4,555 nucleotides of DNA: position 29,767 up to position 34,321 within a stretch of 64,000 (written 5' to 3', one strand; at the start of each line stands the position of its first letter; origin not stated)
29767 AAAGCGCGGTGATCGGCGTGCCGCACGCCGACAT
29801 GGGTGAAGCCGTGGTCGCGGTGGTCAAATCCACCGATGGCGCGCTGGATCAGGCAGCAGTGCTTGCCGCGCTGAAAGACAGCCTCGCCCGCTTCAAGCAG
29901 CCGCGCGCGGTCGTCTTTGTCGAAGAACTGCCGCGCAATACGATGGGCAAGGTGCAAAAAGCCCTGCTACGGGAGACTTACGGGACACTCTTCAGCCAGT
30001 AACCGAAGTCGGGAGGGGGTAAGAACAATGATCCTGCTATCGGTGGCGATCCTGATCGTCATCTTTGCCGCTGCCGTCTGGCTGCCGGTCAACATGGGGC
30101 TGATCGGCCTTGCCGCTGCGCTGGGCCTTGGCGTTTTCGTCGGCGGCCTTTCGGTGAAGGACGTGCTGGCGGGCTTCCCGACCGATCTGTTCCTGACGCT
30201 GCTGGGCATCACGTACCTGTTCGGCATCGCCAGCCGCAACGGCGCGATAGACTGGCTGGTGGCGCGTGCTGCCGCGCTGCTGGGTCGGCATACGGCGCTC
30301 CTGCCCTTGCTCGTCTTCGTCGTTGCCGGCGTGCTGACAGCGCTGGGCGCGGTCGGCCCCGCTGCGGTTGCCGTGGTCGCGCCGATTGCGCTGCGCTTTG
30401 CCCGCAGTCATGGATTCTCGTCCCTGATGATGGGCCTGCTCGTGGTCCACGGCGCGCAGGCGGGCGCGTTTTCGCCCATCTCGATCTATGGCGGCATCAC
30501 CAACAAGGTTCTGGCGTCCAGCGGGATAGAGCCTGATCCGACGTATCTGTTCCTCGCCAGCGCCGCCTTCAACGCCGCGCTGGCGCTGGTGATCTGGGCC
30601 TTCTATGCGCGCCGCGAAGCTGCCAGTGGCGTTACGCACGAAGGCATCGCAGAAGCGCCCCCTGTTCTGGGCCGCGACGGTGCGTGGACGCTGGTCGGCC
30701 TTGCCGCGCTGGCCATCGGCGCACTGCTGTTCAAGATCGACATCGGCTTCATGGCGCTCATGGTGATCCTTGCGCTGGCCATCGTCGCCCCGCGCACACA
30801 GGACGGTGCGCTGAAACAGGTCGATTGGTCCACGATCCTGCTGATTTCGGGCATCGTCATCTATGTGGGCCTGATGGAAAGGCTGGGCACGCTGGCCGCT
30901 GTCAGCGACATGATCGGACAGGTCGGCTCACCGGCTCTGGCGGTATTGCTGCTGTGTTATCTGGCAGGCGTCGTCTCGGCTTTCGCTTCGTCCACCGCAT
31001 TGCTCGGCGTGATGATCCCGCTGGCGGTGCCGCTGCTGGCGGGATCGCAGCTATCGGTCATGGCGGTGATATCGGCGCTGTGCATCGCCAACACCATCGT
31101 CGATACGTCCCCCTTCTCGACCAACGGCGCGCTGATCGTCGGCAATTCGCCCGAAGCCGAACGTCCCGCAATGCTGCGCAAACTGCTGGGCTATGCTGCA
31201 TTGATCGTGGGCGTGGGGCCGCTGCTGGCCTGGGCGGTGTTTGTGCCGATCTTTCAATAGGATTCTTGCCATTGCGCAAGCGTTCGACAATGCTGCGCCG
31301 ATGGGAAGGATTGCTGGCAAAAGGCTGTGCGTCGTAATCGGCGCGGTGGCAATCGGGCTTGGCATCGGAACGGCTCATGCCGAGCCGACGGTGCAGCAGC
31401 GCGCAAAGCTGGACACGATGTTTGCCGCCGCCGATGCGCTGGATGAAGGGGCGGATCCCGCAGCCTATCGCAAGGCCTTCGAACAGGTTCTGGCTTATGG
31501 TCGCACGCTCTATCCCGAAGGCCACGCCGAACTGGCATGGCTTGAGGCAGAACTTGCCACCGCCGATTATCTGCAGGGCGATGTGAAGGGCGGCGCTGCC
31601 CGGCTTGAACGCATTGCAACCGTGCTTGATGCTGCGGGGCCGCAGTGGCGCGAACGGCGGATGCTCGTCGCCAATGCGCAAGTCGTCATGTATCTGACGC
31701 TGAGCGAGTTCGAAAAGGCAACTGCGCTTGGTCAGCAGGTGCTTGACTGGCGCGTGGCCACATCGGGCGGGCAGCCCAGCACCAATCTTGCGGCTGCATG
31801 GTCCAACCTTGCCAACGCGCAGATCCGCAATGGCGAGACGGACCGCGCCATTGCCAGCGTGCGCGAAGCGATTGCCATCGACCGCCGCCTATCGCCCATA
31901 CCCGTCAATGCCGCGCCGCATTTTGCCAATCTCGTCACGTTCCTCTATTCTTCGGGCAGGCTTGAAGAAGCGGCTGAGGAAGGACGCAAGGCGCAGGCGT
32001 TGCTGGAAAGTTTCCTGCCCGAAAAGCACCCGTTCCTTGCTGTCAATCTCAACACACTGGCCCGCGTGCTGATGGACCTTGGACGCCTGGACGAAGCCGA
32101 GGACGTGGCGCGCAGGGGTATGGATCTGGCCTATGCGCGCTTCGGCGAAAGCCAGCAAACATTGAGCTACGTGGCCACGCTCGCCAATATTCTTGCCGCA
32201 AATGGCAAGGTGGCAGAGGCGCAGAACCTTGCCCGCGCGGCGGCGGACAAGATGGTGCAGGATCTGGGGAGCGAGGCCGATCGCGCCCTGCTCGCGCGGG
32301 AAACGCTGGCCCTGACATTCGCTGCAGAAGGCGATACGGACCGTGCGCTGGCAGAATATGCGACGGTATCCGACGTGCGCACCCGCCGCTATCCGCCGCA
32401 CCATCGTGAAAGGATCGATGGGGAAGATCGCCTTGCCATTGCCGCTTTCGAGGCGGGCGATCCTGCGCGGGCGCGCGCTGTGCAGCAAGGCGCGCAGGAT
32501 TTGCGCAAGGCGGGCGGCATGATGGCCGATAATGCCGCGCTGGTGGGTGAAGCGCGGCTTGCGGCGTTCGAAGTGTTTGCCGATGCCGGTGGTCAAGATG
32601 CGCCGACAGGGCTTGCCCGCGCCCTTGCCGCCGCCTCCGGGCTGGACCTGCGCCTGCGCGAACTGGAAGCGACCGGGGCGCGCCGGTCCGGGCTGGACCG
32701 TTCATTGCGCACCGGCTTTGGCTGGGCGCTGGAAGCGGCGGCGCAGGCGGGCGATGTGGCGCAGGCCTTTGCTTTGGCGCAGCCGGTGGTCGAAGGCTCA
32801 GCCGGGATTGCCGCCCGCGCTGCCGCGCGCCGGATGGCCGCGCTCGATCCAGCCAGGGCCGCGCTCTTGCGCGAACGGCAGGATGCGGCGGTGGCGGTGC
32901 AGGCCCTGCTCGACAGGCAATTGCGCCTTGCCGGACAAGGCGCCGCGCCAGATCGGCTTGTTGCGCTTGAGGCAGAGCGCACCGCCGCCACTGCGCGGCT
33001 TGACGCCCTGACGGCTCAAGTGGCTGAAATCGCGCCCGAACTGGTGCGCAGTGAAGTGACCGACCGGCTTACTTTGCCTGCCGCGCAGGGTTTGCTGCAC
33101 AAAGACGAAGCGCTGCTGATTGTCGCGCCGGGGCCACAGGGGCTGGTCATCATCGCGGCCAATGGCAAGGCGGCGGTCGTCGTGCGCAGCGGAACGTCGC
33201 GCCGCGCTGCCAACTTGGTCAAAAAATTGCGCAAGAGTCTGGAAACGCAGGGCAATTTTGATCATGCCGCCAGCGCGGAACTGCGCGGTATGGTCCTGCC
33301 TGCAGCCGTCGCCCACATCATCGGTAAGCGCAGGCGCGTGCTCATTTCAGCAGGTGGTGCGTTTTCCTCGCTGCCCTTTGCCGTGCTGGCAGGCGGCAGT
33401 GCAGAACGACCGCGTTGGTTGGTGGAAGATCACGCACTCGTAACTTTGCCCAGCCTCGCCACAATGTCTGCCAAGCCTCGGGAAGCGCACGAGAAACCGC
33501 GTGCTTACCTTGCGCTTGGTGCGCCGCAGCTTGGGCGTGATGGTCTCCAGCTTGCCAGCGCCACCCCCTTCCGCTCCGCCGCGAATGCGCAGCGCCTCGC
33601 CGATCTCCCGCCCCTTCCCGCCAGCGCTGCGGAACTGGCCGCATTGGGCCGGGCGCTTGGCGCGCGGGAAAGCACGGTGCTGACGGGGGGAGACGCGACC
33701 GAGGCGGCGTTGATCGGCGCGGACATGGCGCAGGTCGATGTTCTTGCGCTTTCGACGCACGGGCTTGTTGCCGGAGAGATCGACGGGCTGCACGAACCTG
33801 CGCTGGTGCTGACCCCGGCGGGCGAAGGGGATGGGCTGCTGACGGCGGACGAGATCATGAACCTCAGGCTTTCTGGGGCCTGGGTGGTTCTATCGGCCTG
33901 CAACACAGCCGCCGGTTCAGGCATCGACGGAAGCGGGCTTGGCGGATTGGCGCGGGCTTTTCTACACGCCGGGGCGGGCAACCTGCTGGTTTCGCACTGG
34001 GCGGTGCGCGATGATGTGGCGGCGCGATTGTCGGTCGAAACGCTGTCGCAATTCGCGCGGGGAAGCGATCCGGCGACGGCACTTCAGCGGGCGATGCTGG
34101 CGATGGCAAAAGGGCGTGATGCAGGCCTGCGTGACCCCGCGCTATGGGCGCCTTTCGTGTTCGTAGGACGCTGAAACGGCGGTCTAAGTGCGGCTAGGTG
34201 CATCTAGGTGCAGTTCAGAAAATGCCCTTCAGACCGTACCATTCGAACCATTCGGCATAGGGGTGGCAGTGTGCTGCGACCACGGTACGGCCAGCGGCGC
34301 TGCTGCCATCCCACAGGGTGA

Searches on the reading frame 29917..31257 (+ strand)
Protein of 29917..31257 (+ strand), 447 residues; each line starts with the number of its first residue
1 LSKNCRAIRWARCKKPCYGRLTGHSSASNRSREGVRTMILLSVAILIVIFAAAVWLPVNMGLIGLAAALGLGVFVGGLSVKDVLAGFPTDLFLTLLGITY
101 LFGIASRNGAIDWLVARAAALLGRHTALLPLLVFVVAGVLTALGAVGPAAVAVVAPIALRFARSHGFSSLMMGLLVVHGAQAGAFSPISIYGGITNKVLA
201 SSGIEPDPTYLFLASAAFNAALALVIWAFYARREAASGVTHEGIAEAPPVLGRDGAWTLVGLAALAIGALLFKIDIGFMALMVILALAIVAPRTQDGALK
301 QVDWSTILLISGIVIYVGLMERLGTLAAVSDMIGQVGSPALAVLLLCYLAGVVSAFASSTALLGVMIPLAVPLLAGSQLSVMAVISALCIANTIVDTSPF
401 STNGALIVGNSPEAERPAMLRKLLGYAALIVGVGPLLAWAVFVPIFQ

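Call 113: search_protein_families(library=pfam, proteins=[window:29917-31257:+], max_evalue=0.00001)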
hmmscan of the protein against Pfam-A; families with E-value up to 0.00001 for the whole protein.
window:29917-31257:+ (447 aa): 2 families
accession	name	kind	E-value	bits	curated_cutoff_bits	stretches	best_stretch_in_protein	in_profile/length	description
PF07158.17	MatC_N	-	1.7e-43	148.6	23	1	40-184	5-149/149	Dicarboxylate carrier protein MatC N-terminus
PF03600.22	CitMHS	-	3.3e-24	86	31.9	1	52-388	3-335/336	Citrate transporter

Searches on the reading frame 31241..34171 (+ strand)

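Call 113: search_protein_families(library=pfam, proteins=[window:31241-34171:+], max_evalue=0.00001)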
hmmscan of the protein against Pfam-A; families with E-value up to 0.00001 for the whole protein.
window:31241-34171:+ (977 aa): 6 families
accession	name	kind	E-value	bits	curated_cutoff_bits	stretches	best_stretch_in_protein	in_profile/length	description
PF12770.12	CHAT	-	1.4e-51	176.2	24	1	679-976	5-288/289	CHAT domain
PF17874.7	TPR_MalT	-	3.2e-15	56.7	45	1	149-416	9-264/336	MalT-like TPR region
PF13424.12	TPR_12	-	6.6e-14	52.3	30.1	1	230-297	8-75/77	Tetratricopeptide repeat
PF07719.23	TPR_2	-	9.8e-08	32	27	0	184-215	1-32/34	Tetratricopeptide repeat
PF00515.34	TPR_1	-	9.2e-07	28.9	27.8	0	184-215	1-32/34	Tetratricopeptide repeat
PF13176.12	TPR_7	-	7.3e-06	26.1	27.9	0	186-216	1-31/36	Tetratricopeptide repeat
